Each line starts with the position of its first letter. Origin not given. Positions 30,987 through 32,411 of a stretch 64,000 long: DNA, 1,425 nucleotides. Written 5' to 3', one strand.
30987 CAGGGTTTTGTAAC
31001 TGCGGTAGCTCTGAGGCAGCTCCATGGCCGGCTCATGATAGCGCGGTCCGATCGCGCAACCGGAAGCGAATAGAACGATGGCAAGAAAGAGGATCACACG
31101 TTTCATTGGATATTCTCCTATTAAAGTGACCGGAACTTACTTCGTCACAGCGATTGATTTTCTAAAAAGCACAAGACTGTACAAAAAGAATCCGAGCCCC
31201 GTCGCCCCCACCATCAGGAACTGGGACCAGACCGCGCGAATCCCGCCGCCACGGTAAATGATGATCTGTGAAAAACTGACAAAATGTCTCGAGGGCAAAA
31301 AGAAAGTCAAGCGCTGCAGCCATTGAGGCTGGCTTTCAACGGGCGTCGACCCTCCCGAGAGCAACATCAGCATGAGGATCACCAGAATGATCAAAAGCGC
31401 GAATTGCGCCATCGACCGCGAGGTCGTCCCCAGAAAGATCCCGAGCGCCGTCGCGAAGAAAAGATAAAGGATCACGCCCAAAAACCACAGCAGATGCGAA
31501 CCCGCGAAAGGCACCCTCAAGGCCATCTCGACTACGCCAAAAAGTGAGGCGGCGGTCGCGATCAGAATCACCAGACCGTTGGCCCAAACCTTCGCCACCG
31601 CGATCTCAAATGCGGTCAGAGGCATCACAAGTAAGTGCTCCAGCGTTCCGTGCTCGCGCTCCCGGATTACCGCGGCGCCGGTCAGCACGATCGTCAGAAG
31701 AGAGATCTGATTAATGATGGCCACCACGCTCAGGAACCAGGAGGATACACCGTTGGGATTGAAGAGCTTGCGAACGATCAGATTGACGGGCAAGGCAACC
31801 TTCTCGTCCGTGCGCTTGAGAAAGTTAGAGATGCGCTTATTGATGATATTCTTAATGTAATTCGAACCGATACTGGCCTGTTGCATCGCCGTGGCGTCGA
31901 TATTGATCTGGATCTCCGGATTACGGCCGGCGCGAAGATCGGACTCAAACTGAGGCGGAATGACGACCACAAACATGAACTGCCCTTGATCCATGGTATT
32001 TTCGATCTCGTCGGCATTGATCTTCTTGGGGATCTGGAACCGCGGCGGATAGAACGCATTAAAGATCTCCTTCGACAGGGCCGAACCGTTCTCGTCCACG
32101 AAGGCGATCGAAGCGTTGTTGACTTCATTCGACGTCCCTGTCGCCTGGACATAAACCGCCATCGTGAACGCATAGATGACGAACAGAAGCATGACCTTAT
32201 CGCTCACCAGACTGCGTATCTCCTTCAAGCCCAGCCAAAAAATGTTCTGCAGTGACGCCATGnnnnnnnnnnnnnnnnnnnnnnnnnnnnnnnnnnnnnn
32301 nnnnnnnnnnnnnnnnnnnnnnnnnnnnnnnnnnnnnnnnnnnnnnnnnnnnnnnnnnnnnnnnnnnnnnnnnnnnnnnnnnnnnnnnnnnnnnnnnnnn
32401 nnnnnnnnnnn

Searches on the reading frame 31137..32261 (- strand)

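Call 56: search_protein_families(library=pfam, proteins=[window:31137-32261:-], max_evalue=0.0001)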
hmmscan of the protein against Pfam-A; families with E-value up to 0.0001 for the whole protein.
window:31137-32261:- (374 aa): 3 families
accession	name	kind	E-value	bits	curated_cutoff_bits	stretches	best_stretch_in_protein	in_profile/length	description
PF12698.13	ABC2_membrane_3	-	1.1e-38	133.6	31.6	1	24-362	7-345/347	ABC-2 family transporter protein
PF01061.29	ABC2_membrane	-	3.8e-22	79.3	26.9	1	180-335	53-210/211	ABC-2 type transporter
PF12679.13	ABC2_membrane_2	-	2.2e-17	63.7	27.2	1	12-368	5-280/283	ABC-2 family transporter protein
